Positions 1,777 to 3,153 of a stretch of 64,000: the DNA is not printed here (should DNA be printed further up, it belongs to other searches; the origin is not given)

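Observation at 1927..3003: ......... intein splitting the catalytic DEVGRG motif of RNase HII, with a non-canonical Gly-Asn C-terminus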

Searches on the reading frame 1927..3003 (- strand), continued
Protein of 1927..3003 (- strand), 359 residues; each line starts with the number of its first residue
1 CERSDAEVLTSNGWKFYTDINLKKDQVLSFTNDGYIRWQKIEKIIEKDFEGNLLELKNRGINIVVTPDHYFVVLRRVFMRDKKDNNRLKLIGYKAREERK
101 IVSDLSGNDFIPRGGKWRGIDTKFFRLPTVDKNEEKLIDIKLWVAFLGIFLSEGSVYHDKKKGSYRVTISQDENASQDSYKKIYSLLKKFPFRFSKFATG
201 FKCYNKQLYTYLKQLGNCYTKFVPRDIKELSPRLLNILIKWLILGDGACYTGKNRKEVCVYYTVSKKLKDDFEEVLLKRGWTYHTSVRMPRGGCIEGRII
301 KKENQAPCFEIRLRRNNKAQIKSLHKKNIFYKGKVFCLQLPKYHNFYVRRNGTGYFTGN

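Call 55: find_encoding_contigs(protein=P0002, flank=4000, max_places=2)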
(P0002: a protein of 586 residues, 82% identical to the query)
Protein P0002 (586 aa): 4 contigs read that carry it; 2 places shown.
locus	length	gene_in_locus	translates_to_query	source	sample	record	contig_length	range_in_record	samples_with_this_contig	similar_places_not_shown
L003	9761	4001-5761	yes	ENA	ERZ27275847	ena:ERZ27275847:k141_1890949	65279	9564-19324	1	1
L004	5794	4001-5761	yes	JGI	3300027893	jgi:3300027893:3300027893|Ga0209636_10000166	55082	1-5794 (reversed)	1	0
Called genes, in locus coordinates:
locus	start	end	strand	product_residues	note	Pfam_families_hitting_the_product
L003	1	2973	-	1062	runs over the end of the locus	PF02811:PHP, PF07733:DNA_pol3_alpha, PF17657:DNA_pol3_finger, PF14579:HHH_6, PF01336:tRNA_anti-codon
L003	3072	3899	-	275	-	-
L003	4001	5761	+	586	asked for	PF14890:Intein_splicing (weak), PF01351:RNase_HII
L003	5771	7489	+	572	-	-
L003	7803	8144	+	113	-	PF01783:Ribosomal_L32p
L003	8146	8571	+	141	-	PF01029:NusB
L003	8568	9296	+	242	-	PF22935:RM44_endonuclase, PF14622:Ribonucleas_3_3, PF00636:Ribonuclease_3, PF00035:dsrm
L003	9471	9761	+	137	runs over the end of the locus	PF00886:Ribosomal_S16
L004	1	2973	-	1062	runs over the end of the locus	PF02811:PHP, PF07733:DNA_pol3_alpha, PF17657:DNA_pol3_finger, PF14579:HHH_6, PF01336:tRNA_anti-codon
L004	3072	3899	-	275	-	-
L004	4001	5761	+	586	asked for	PF14890:Intein_splicing (weak), PF01351:RNase_HII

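Call 64: find_related_loci(query=window:1927-3003:-, collection=genome_contigs, flank=1500)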
Query window:1927-3003:- (359 aa) in genome_contigs; peptide patterns used: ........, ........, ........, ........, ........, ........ (x = any residue, [..] = any of these).
137 stretches matched a pattern; 1 encode a relative of the query (tblastn E <= 1e-3); 1 distinct loci.
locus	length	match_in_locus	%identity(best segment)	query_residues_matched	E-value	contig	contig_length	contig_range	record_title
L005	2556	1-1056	71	5-359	9e-172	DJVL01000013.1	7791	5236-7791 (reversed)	MAG TPA_asm: Patescibacteria group bacterium UBA6257 UBA6257_contig_150173, whole genome shotgun sequence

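Call 65: search_protein_families(library=pfam, proteins=[P0215, P0216, P0217, P0220, P0226, P0230, P0239, P0232, P0245, P0250], max_evalue=0.00001)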
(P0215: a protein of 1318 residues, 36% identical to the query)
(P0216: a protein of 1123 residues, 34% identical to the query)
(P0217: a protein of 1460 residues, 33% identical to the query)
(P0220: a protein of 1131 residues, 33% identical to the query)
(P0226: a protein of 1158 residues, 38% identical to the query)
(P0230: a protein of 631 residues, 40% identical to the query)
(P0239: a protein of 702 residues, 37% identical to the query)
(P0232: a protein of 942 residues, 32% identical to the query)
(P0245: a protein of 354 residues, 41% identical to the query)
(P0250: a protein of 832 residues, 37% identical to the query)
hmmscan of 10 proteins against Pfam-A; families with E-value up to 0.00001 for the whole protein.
P0215 (1318 aa): 2 families
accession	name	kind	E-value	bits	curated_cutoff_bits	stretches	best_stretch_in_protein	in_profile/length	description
PF04860.17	Phage_portal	-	2.8e-13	50.2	39.1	0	1079-1171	228-318/321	Phage portal protein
PF14528.11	LAGLIDADG_3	-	6.4e-13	49.2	22.5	0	527-565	13-55/82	LAGLIDADG-like domain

P0216 (1123 aa): 5 families
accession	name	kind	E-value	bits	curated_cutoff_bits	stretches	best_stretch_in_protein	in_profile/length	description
PF01071.24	GARS_A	-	4.5e-13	49.9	27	1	94-234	3-140/194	Phosphoribosylglycinamide synthetase, ATP-grasp (A) domain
PF13403.11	Hint_2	-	6.7e-10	39.9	28.4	0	224-324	2-113/147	Hint domain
PF14890.11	Intein_splicing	-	8.7e-09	35.8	35.8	0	644-957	20-144/155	Intein splicing domain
PF14528.11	LAGLIDADG_3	-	2.9e-08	34.3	22.5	0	463-506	12-61/82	LAGLIDADG-like domain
PF02843.22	GARS_C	-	1.2e-07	32.3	34.8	1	1034-1109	15-92/92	Phosphoribosylglycinamide synthetase, C domain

P0217 (1460 aa): 3 families
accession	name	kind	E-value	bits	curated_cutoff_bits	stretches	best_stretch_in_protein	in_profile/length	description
PF00534.26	Glycos_transf_1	-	2e-12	47.4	26.4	1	1307-1379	72-143/172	Glycosyl transferases group 1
PF13692.12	Glyco_trans_1_4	-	1.5e-09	38.7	27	1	1310-1378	60-126/142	Glycosyl transferases group 1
PF14528.11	LAGLIDADG_3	-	1.2e-07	32.3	22.5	0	1122-1187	7-78/82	LAGLIDADG-like domain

P0220 (1131 aa): 3 families
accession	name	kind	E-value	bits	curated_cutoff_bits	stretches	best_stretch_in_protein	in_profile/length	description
PF14528.11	LAGLIDADG_3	-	5.9e-15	55.7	22.5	0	354-426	10-73/82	LAGLIDADG-like domain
PF05203.21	Hom_end_hint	-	2.3e-06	28.2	32.1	0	130-209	1-82/228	Hom_end-associated Hint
PF13403.11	Hint_2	-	8.3e-06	26.7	28.4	0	130-166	2-38/147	Hint domain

P0226 (1158 aa): 2 families
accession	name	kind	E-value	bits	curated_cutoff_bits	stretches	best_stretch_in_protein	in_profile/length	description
PF14528.11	LAGLIDADG_3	-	9.7e-12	45.4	22.5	0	370-424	11-63/82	LAGLIDADG-like domain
PF14890.11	Intein_splicing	-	2.4e-10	40.9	35.8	0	158-471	18-141/155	Intein splicing domain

P0230 (631 aa): 0 families

P0239 (702 aa): 4 families
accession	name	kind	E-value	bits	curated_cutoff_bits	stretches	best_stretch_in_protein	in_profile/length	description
PF00534.26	Glycos_transf_1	-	7.1e-24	84.7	26.4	1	580-678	73-171/172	Glycosyl transferases group 1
PF13692.12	Glyco_trans_1_4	-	2.1e-17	64.1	27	1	563-665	35-142/142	Glycosyl transferases group 1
PF14528.11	LAGLIDADG_3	-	9.8e-14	51.8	22.5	1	262-310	11-58/82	LAGLIDADG-like domain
PF13524.12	Glyco_trans_1_2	-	2.2e-06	28.1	25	1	599-685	46-134/144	Glycosyl transferase-like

P0232 (942 aa): 2 families
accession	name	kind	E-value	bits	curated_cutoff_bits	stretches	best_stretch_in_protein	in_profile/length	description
PF14528.11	LAGLIDADG_3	-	4.1e-13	49.8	22.5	0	304-346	23-70/82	LAGLIDADG-like domain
PF19503.4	DUF6037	-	2.3e-06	28.2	28.8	0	238-316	77-148/200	Family of unknown function (DUF6037)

P0245 (354 aa): 0 families

P0250 (832 aa): 3 families
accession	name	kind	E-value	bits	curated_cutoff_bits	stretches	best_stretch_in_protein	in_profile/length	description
PF04055.27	Radical_SAM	-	5.7e-20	72.6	29.5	1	540-707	4-165/166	Radical SAM superfamily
PF02310.24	B12-binding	-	2.5e-11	43.9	32.1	1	10-131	12-120/121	B12 binding domain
PF14528.11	LAGLIDADG_3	-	6.2e-09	36.4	22.5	0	422-482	7-77/82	LAGLIDADG-like domain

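Call 70: find_encoding_contigs(protein=P0034, flank=3000, max_places=1)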
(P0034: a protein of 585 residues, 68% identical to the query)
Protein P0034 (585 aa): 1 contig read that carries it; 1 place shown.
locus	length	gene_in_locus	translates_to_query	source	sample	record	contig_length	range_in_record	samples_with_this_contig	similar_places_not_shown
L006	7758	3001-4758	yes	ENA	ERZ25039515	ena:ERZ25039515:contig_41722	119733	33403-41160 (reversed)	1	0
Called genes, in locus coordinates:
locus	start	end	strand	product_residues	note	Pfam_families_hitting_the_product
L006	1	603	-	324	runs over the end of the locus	PF14579:HHH_6, PF01336:tRNA_anti-codon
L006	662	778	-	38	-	PF17657:DNA_pol3_finger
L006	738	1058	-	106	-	PF17657:DNA_pol3_finger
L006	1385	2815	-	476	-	PF02811:PHP, PF07733:DNA_pol3_alpha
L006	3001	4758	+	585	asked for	PF14890:Intein_splicing (weak), PF14528:LAGLIDADG_3 (faint), PF01351:RNase_HII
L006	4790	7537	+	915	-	PF01471:PG_binding_1 (weak)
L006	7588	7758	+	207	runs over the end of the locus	-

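Call 71: find_encoding_contigs(protein=P0024, flank=3000, max_places=1)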
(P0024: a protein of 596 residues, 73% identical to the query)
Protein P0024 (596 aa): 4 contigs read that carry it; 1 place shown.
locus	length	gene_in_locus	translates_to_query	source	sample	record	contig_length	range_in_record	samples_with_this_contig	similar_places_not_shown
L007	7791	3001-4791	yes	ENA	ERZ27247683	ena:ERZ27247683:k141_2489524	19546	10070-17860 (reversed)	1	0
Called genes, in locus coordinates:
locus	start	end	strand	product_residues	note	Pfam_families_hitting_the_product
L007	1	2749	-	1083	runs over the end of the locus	PF02811:PHP, PF07733:DNA_pol3_alpha, PF17657:DNA_pol3_finger, PF14579:HHH_6, PF01336:tRNA_anti-codon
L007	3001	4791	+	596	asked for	PF14890:Intein_splicing, PF14528:LAGLIDADG_3 (faint), PF01351:RNase_HII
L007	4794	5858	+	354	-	PF01715:IPPT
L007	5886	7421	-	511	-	PF02934:GatB_N, PF02637:GatB_Yqey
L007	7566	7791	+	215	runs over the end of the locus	PF02223:Thymidylate_kin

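Call 72: find_encoding_contigs(protein=P0009, flank=3000, max_places=1)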
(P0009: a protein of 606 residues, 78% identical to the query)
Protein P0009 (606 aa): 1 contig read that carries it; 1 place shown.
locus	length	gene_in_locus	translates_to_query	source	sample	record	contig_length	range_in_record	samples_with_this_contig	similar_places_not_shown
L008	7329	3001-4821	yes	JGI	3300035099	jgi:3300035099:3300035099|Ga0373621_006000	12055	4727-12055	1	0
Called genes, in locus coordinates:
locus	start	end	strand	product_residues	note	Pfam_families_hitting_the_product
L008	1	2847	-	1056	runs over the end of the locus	PF02811:PHP, PF07733:DNA_pol3_alpha, PF17657:DNA_pol3_finger, PF14579:HHH_6, PF01336:tRNA_anti-codon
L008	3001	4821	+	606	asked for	PF14890:Intein_splicing (weak), PF14528:LAGLIDADG_3 (faint), PF01351:RNase_HII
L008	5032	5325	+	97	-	PF01783:Ribosomal_L32p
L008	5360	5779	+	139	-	PF01029:NusB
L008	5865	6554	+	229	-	PF22935:RM44_endonuclase, PF14622:Ribonucleas_3_3, PF00636:Ribonuclease_3, PF00035:dsrm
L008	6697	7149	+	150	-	PF00886:Ribosomal_S16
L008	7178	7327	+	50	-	?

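Call 80: search_dna_similar(query=window:1927-3003:-, collection=phages, mode=protein, max_rows=15, max_evalue=0.00001)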
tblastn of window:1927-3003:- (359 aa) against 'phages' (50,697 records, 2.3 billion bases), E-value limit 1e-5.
Records with a match: 30; places in all: 30; records where one place covers at least 80% of the query: 17.
Best place of each record, by identity: <60% 30.
By first word of the organism name: Prevotella 13; Salmonella 6; Gordonia 2; Shigella 2; Corynebacterium 2; Nitratidesulfovibrio 1; Desulfovibrio 1; EBPR 1; uncultured 1; Escherichia 1.
By host as written in the record: Prevotella sp. 13; - 3; Gordonia malaquae CON67 2; Salmonella sp. 2; Shigella sonnei 2; Salmonella enterica subsp. enterica serovar Typhimurium 2; Nitratidesulfovibrio vulgaris ATCC7757 (synonym: Desulfovibtio vulgaris) 1; Desulfovibrio vulgaris ATCC 7757 1; and 4 more.
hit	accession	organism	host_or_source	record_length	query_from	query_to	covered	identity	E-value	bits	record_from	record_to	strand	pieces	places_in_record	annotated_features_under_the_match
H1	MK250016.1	Prevotella phage Lak-A1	Prevotella sp.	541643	1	359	100%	26.3%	3e-25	113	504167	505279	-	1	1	record has no annotation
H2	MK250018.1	Prevotella phage Lak-A1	Prevotella sp.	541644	1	359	100%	26.3%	3e-25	113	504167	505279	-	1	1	record has no annotation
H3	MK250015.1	Prevotella phage Lak-A1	Prevotella sp.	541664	1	359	100%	26.3%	3e-25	113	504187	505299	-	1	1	record has no annotation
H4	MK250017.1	Prevotella phage Lak-A1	Prevotella sp.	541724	1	359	100%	26.3%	3e-25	113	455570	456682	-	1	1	record has no annotation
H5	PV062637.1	Nitratidesulfovibrio phage SRB7757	Nitratidesulfovibrio vulgaris ATCC7757 ...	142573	8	359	98%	25.9%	2e-23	107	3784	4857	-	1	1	record has no annotation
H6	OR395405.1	Desulfovibrio phage 7757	Desulfovibrio vulgaris ATCC 7757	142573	8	359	98%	25.9%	2e-23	107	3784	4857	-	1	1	record has no annotation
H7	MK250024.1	Prevotella phage Lak-B5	Prevotella sp.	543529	4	359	99%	25.6%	3e-9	65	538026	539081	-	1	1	record has no annotation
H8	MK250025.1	Prevotella phage Lak-B6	Prevotella sp.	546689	4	359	99%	25.6%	3e-9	65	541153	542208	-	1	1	record has no annotation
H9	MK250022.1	Prevotella phage Lak-B3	Prevotella sp.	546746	4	359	99%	25.6%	3e-9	65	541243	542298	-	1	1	record has no annotation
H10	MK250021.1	Prevotella phage Lak-B2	Prevotella sp.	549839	4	359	99%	25.6%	3e-9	64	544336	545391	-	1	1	record has no annotation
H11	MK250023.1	Prevotella phage Lak-B4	Prevotella sp.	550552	4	359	99%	25.6%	3e-9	64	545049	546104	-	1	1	record has no annotation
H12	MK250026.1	Prevotella phage Lak-B7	Prevotella sp.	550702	4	359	99%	25.6%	3e-9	64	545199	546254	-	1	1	record has no annotation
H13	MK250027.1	Prevotella phage Lak-B8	Prevotella sp.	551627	4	359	99%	25.6%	3e-9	64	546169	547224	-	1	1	record has no annotation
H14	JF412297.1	EBPR siphovirus 2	-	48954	1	359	100%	25.4%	8e-18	91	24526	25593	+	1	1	gp50: methylase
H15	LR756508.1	uncultured phage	metagenomic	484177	6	359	99%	24.4%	5e-26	115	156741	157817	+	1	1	record has no annotation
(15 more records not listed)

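Call 82: search_protein_families(library=pfam, proteins=[P0214, P0079, P0294], max_evalue=0.1)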
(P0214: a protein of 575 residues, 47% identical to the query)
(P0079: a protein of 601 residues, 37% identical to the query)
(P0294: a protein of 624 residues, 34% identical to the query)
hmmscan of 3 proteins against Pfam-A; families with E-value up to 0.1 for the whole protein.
P0214 (575 aa): 2 families
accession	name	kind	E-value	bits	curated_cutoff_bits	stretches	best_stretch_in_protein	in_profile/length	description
PF14528.11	LAGLIDADG_3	-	0.00015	22.4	22.5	0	250-290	10-49/82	LAGLIDADG-like domain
PF14890.11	Intein_splicing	-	0.029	14.6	35.8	0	22-352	75-147/155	Intein splicing domain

P0079 (601 aa): 0 families

P0294 (624 aa): 2 families
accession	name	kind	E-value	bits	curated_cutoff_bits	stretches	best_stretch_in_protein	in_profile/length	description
PF01351.25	RNase_HII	-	3e-21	76.7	25.8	1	411-593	12-197/199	Ribonuclease HII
PF14890.11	Intein_splicing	-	0.00026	21.3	35.8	1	73-397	36-148/155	Intein splicing domain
